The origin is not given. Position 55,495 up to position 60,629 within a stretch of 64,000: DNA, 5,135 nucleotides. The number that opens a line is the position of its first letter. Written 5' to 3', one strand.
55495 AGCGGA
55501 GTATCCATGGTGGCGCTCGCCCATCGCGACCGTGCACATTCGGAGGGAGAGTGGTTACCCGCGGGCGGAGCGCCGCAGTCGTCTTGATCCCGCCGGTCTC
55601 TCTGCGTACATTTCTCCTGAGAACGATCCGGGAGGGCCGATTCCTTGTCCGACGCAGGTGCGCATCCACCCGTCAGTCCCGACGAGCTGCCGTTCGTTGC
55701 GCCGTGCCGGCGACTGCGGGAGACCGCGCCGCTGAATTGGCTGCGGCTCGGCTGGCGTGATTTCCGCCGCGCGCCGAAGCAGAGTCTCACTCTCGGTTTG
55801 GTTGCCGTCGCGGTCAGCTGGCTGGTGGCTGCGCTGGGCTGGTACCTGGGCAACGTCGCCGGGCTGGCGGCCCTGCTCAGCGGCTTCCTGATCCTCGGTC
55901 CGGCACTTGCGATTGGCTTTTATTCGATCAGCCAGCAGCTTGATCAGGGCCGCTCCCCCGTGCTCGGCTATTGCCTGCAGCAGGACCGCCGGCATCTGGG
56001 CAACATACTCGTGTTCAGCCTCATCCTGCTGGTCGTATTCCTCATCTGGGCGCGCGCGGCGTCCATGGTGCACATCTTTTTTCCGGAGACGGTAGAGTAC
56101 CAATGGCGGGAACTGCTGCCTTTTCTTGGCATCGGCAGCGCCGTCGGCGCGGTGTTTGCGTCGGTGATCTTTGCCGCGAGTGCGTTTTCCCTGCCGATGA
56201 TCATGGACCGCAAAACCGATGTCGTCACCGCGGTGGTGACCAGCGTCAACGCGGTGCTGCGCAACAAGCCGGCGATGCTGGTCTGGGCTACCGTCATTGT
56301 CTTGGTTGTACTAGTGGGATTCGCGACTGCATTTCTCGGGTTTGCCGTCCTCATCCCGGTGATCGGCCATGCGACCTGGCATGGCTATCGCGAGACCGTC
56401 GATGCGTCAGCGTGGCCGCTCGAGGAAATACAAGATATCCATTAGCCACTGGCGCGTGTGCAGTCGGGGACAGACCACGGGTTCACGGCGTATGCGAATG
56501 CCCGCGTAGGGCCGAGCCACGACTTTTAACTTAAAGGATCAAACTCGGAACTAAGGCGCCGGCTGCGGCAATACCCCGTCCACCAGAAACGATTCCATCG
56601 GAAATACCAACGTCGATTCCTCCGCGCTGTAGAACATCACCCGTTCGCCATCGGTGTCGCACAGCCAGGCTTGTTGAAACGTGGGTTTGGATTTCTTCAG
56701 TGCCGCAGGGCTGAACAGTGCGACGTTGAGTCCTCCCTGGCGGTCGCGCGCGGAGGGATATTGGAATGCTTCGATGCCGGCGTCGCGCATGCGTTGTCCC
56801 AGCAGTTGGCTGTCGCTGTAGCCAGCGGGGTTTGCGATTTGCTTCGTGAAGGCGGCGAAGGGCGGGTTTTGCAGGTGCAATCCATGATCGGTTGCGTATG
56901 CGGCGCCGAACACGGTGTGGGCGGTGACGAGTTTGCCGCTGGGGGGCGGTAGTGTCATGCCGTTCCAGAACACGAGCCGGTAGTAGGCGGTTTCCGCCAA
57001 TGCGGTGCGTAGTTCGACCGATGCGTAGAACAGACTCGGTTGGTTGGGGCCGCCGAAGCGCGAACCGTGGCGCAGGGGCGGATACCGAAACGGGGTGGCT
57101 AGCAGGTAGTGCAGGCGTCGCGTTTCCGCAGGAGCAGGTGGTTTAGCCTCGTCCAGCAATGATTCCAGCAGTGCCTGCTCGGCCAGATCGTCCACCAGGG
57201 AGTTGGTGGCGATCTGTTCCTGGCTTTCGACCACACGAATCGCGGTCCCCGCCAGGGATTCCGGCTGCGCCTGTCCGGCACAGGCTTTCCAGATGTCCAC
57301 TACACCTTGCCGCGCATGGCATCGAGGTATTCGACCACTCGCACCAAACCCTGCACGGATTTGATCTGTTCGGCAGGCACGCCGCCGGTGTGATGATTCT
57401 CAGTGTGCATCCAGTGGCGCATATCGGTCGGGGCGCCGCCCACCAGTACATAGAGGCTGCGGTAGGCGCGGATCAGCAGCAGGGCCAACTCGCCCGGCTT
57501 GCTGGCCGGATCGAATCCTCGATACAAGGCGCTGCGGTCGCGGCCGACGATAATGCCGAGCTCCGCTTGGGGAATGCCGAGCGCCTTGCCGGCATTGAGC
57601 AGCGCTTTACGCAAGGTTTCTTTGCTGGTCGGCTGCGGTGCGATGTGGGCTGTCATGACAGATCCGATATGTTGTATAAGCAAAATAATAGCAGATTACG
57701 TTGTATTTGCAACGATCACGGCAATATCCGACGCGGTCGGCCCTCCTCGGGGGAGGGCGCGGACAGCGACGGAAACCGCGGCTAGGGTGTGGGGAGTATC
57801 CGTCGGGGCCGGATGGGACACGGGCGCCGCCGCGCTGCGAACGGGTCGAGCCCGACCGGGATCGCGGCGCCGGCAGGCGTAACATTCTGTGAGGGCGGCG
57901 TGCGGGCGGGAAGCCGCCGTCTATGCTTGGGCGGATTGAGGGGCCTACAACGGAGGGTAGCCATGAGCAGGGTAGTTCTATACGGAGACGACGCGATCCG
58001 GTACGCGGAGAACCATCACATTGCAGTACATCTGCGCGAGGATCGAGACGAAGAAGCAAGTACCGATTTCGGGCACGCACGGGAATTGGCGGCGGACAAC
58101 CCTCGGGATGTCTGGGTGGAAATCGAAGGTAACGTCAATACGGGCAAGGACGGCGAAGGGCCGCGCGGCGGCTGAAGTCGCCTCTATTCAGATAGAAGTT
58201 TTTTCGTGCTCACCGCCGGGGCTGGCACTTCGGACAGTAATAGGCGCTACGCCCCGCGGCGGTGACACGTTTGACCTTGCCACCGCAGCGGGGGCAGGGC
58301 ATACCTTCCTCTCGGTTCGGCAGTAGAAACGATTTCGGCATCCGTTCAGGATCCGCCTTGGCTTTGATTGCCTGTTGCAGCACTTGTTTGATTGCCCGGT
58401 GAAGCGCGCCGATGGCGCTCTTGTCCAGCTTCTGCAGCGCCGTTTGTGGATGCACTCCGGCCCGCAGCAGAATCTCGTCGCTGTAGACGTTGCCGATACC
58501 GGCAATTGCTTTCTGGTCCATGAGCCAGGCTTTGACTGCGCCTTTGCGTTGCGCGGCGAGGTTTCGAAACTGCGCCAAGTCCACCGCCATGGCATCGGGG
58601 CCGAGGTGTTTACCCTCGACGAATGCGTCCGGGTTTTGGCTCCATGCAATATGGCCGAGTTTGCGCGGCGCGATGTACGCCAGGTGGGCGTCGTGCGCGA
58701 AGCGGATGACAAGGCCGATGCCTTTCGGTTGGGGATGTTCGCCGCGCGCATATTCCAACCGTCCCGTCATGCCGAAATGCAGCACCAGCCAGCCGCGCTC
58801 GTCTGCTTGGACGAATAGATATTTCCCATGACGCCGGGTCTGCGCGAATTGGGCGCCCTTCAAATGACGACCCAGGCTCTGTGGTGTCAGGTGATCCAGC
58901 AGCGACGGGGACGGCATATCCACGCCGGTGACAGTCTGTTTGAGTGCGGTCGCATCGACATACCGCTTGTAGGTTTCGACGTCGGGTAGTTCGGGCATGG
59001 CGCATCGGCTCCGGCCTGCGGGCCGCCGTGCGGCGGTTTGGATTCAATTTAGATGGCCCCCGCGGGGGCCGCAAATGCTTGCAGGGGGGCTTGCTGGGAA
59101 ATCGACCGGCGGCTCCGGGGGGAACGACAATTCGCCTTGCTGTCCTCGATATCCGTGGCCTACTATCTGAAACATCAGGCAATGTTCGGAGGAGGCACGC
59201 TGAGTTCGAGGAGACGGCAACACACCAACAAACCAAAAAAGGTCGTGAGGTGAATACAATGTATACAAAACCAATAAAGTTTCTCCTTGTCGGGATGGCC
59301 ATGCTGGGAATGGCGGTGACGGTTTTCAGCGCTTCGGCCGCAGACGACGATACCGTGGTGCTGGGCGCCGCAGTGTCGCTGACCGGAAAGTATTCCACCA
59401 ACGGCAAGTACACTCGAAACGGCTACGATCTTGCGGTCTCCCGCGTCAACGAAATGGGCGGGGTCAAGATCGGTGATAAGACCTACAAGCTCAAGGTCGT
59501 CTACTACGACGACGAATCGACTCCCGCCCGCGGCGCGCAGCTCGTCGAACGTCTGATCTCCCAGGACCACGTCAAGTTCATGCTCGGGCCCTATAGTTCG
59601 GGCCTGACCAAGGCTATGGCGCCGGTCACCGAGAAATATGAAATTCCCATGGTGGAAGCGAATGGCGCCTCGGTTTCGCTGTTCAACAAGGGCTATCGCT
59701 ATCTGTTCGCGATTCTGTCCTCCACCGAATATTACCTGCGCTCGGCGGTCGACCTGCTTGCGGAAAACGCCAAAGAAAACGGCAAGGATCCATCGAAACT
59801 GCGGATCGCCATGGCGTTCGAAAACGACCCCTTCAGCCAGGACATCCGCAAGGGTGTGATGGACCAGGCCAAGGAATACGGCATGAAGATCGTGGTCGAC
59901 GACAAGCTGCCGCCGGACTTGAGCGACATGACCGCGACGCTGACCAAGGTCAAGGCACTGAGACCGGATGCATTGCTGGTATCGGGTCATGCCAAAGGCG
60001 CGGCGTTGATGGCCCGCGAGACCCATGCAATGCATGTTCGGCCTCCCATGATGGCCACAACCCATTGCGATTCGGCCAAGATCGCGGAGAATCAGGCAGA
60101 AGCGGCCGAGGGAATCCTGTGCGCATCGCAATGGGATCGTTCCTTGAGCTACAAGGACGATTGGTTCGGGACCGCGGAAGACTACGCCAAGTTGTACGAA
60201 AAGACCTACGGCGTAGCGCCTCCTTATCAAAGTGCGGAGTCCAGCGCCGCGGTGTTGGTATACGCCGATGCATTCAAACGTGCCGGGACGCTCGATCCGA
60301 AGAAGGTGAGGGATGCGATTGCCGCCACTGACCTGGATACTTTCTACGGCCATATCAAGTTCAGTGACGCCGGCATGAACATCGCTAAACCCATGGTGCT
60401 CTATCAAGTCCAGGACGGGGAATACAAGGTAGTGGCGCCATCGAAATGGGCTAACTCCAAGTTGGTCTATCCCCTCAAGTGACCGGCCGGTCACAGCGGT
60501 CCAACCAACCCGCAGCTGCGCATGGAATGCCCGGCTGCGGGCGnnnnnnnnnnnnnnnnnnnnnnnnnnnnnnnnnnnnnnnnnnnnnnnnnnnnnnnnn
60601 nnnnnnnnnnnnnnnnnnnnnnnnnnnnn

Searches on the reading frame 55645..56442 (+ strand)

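Call 16: search_protein_families(library=pfam, proteins=[window:55645-56442:+], max_evalue=0.001)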
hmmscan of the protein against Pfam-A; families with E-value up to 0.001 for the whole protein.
window:55645-56442:+ (266 aa): 2 families
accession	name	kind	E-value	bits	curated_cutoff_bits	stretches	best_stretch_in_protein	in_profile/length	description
PF09955.14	DUF2189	-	3.4e-24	85.8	26.2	1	75-188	2-126/126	Predicted integral membrane protein (DUF2189)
PF25231.1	DUF7847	-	2e-05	24.4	28.7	1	33-227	7-198/252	Domain of unknown function (DUF7847)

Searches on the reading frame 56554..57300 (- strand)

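Call 16: search_protein_families(library=pfam, proteins=[window:56554-57300:-], max_evalue=0.001)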
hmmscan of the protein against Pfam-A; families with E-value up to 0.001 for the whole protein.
window:56554-57300:- (249 aa): 1 family
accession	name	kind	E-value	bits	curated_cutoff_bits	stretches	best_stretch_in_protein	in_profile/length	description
PF08808.17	RES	-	1.1e-27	97.5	23.2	1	61-212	6-152/157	RES domain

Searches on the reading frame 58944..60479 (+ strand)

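Call 16: search_protein_families(library=pfam, proteins=[window:58944-60479:+], max_evalue=0.001)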
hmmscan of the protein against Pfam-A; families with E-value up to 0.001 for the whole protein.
window:58944-60479:+ (512 aa): 4 families
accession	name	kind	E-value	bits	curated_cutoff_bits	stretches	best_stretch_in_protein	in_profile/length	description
PF13458.12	Peripla_BP_6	-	1.7e-54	186.2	31.7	1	137-492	1-342/343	Periplasmic binding protein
PF13433.12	Peripla_BP_5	-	1.7e-22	80.5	27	2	142-232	5-91/363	Periplasmic binding protein domain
PF01094.35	ANF_receptor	-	1.4e-12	47.8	25.4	1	162-482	7-343/353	Receptor family ligand binding region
PF13407.12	Peripla_BP_4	-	0.00046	20.3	35.1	0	291-347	6-62/258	Periplasmic binding protein domain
